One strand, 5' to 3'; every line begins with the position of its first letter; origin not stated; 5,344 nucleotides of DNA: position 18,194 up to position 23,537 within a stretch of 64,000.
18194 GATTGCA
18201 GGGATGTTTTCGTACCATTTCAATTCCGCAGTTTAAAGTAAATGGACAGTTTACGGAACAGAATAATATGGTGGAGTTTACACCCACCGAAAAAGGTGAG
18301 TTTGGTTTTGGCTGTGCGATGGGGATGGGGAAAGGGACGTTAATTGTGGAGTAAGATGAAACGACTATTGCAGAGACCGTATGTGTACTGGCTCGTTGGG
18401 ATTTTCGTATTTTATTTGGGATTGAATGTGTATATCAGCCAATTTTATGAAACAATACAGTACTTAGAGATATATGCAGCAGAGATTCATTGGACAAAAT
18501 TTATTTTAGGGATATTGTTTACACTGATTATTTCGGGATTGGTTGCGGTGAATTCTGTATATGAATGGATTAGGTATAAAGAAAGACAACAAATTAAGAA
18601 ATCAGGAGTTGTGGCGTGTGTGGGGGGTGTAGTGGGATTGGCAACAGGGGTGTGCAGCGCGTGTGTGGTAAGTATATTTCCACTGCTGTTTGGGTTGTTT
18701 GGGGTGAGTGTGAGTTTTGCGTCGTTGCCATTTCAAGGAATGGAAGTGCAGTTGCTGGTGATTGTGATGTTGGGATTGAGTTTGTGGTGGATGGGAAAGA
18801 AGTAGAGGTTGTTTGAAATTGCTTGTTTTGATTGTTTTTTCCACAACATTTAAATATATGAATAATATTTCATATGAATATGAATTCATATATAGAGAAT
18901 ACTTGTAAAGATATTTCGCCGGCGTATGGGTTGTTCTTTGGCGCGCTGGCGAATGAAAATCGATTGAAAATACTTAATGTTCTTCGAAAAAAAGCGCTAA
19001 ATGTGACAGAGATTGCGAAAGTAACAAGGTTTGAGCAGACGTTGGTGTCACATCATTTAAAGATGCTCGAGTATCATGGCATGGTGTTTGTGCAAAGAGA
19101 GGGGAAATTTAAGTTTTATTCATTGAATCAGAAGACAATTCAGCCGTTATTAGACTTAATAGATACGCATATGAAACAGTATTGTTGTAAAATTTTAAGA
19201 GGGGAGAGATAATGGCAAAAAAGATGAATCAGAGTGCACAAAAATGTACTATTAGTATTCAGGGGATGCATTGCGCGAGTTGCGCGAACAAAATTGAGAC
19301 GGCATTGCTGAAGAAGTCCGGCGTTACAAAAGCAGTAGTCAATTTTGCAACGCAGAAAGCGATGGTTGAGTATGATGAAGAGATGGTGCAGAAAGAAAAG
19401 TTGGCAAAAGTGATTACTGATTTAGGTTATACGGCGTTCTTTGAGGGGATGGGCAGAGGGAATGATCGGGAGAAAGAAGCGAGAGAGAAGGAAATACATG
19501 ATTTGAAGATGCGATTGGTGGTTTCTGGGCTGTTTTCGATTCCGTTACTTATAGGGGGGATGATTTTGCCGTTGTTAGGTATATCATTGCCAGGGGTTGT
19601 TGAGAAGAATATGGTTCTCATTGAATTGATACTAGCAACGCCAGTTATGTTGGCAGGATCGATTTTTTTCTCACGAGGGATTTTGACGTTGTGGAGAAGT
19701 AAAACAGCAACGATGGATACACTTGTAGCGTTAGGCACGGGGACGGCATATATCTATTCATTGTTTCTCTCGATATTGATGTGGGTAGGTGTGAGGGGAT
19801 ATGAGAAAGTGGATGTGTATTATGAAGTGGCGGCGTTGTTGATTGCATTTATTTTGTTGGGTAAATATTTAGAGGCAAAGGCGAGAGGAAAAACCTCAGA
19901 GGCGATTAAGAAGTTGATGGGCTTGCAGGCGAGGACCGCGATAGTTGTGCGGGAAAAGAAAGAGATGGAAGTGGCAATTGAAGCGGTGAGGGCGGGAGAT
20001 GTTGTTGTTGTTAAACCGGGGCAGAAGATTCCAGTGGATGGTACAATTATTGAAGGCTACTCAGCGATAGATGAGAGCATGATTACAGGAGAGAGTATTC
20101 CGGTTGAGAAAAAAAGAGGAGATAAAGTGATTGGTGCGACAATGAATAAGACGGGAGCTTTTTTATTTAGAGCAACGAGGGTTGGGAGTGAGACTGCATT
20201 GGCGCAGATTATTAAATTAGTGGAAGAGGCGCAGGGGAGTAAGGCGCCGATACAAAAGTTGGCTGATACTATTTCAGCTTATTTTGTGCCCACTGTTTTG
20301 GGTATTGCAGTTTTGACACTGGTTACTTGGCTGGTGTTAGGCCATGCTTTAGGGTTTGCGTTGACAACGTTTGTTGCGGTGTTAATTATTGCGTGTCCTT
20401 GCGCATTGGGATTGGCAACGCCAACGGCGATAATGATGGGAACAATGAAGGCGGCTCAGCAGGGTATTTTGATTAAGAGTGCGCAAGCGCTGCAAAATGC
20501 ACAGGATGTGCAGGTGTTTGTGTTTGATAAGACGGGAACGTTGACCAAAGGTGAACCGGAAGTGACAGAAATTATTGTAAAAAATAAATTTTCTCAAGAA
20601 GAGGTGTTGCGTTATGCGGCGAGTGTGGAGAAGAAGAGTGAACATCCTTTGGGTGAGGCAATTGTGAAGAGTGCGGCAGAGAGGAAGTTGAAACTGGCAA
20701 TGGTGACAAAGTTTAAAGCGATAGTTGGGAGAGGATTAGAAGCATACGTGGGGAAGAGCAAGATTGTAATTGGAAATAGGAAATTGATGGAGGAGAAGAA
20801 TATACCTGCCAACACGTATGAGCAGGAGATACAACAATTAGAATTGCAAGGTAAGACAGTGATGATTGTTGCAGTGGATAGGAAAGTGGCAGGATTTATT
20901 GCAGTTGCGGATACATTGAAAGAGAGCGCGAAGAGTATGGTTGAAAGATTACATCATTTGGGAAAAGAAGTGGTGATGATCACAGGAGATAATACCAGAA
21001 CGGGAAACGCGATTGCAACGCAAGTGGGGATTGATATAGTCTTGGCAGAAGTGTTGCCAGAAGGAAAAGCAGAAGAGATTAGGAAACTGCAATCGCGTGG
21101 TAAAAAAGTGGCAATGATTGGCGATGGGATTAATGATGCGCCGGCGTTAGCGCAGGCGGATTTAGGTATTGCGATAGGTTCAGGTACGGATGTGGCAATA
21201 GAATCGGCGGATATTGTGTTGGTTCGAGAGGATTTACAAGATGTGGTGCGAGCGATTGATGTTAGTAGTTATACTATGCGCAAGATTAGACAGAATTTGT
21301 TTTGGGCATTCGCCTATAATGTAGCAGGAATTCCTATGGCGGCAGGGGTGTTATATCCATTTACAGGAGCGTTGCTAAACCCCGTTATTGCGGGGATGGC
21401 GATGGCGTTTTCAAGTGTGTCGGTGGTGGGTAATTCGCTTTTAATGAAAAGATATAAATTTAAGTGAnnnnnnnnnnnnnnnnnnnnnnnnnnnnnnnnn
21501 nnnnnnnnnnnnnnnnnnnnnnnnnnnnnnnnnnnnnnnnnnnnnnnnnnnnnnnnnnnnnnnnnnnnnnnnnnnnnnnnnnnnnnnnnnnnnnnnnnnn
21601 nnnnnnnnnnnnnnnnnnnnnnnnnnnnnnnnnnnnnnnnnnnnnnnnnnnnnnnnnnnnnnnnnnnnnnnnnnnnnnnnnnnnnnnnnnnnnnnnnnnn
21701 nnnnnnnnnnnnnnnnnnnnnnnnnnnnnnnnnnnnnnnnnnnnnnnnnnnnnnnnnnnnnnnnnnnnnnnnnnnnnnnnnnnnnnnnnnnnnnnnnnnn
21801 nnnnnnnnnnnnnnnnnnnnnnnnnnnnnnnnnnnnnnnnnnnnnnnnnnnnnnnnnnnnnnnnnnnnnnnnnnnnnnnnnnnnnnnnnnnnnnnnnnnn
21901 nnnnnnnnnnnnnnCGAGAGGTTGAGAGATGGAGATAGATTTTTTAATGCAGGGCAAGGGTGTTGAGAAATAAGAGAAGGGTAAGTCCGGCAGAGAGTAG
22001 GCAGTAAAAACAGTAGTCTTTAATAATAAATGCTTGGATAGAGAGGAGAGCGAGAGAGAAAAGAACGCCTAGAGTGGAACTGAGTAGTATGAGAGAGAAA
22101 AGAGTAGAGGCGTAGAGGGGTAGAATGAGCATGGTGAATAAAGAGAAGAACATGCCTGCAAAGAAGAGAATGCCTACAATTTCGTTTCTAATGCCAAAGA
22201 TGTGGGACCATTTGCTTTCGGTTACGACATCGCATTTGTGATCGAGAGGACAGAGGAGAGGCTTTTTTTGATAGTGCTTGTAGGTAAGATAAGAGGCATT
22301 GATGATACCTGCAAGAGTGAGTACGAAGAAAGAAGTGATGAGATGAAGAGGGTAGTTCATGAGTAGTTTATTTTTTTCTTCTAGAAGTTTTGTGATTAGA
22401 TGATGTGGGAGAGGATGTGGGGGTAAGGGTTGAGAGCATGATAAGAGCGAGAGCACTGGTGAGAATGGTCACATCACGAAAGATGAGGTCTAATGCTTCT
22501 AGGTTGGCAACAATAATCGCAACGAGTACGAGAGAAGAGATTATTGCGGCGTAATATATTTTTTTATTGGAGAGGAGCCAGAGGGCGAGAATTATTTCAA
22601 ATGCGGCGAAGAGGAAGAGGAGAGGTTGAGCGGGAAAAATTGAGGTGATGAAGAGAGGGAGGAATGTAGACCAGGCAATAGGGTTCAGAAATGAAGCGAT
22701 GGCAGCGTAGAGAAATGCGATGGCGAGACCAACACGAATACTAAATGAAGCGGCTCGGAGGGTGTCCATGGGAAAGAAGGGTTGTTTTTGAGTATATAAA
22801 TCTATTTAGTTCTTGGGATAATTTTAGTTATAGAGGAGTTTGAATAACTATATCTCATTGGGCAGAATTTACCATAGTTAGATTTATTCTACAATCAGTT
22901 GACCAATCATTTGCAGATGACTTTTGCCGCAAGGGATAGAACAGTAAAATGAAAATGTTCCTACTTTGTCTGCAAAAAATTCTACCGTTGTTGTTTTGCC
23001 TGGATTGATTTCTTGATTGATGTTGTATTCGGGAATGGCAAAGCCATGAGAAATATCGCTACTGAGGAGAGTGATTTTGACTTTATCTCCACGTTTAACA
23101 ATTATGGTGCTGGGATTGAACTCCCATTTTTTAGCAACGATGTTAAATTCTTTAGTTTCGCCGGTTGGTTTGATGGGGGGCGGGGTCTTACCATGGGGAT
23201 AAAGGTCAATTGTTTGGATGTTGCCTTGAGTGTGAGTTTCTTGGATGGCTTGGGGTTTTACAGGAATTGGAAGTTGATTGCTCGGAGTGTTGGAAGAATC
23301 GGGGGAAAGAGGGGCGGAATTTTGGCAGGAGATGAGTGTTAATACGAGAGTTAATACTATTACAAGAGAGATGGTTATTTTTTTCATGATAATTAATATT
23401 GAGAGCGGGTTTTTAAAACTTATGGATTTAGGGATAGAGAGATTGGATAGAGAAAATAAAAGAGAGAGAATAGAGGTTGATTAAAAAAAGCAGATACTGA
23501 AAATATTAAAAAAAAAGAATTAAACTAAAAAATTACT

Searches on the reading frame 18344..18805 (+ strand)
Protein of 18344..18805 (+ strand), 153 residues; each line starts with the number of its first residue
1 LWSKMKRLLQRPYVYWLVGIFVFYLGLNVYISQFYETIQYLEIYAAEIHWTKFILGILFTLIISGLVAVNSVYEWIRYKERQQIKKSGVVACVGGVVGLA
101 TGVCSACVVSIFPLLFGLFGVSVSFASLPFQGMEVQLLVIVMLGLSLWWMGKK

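Call 33: search_protein_families(library=pfam, proteins=[window:18344-18805:+], max_evalue=0.01)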
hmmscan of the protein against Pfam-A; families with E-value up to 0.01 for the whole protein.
window:18344-18805:+ (153 aa): 0 families

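Call 64: predict_structure(alignment_id=A4)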
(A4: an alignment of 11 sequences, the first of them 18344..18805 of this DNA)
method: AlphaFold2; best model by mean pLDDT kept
length: 153 residues; sequences in the alignment: 11
mean_pLDDT: 61.4   pTM: 0.38
mean pLDDT of the five models: 61.4, 60.6, 55.8, 55.6, 55.3
residues with pLDDT >= 90: 0; 70-90: 34; 50-70: 99; < 50: 20
segments of 3 or more residues with pLDDT < 50: 84-86, 114-117, 120-129
pLDDT, mean of each block of 10 residues (from residue 1): 58 74 73 59 61 70 69 68 52 60 56 49 43 64 68 51
secondary structure, 60 per line:
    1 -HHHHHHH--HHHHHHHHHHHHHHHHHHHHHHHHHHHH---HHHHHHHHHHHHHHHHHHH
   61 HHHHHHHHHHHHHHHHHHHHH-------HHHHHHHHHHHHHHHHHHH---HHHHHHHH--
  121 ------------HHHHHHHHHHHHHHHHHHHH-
elements in order: H2-8 H11-38 H42-81 H89-107 H111-118 H133-152

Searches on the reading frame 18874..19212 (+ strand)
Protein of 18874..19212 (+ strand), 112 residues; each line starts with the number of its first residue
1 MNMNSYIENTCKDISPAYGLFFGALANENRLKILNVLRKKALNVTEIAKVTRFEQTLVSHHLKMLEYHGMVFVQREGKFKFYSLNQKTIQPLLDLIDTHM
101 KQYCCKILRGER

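Call 33: search_protein_families(library=pfam, proteins=[window:18874-19212:+], max_evalue=0.01)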
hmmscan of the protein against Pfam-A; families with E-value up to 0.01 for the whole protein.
window:18874-19212:+ (112 aa): 5 families
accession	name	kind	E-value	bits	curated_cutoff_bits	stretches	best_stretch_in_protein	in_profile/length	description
PF01022.26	HTH_5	-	1.1e-10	41.6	22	1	28-71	2-45/47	Bacterial regulatory protein, arsR family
PF12840.13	HTH_20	-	7.6e-06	26.3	27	1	25-71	1-48/51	Helix-turn-helix domain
PF01978.25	TrmB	-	0.0015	18.8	25.6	1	36-82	17-63/68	Sugar-specific transcriptional regulator TrmB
PF25212.1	HVO_A0114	-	0.0038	17.4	27.6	1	27-80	21-75/84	HVO_A0114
PF13412.12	HTH_24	-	0.0043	17.1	21.9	1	27-66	2-42/48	Winged helix-turn-helix DNA-binding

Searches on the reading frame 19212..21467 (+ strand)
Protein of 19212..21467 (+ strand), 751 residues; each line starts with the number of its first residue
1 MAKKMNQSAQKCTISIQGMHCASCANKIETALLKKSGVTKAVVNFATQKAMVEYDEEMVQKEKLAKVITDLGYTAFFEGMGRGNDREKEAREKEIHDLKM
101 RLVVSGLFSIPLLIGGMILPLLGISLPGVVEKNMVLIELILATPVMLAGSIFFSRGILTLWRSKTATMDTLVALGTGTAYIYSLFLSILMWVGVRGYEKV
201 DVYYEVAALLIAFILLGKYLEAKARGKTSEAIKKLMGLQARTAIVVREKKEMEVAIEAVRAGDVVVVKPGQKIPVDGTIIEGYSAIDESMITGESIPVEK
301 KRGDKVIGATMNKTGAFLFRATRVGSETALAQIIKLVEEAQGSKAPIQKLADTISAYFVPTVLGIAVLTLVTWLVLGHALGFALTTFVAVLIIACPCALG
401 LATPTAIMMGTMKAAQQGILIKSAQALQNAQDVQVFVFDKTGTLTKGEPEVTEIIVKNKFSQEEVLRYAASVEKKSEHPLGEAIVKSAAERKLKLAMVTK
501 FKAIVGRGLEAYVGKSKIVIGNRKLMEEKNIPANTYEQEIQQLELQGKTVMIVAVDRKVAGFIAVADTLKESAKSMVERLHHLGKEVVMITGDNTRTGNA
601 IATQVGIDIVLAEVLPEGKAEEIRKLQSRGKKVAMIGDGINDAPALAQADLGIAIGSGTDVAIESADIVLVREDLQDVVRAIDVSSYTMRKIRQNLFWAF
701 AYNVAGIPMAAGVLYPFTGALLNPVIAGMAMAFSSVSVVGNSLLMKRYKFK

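Call 33: search_protein_families(library=pfam, proteins=[window:19212-21467:+], max_evalue=0.01)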
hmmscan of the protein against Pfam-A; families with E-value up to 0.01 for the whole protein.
window:19212-21467:+ (751 aa): 4 families
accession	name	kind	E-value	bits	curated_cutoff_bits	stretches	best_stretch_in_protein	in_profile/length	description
PF00122.25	E1-E2_ATPase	-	1.1e-60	204.7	28.1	1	238-416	2-180/181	E1-E2 ATPase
PF00702.32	Hydrolase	-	2e-39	136.4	26.4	1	434-650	2-191/191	haloacid dehalogenase-like hydrolase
PF00403.32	HMA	-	4.4e-18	65.8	24.8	1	13-74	1-62/62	Heavy-metal-associated domain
PF08282.18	Hydrolase_3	-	1.1e-05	25.7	20.9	1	625-674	198-247/255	haloacid dehalogenase-like hydrolase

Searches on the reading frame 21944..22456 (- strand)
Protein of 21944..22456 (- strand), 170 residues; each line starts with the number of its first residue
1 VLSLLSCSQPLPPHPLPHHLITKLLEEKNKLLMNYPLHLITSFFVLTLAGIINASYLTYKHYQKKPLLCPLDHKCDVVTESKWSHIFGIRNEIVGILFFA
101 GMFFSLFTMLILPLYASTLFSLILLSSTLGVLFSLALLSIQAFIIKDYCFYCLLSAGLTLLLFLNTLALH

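Call 33: search_protein_families(library=pfam, proteins=[window:21944-22456:-], max_evalue=0.01)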
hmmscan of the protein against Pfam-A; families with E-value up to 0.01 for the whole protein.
window:21944-22456:- (170 aa): 1 family
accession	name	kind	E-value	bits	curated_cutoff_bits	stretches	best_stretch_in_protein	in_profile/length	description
PF07884.19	VKOR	-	9.5e-23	81.3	27.5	1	44-165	4-132/134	Vitamin K epoxide reductase family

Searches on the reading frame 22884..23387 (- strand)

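Call 33: search_protein_families(library=pfam, proteins=[window:22884-23387:-], max_evalue=0.01)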
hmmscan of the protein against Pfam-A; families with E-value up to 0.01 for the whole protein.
window:22884-23387:- (167 aa): 3 families
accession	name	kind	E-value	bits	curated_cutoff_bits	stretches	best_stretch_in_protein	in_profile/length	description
PF13473.12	Cupredoxin_1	-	2.5e-12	47.2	27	1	76-165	18-103/104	Cupredoxin-like domain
PF00116.26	COX2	-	5.6e-09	36.4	22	1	94-160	47-113/120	Cytochrome C oxidase subunit II, periplasmic domain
PF00127.26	Copper-bind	-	0.00084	20.2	21.2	0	86-167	10-99/99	Copper binding proteins, plastocyanin/azurin family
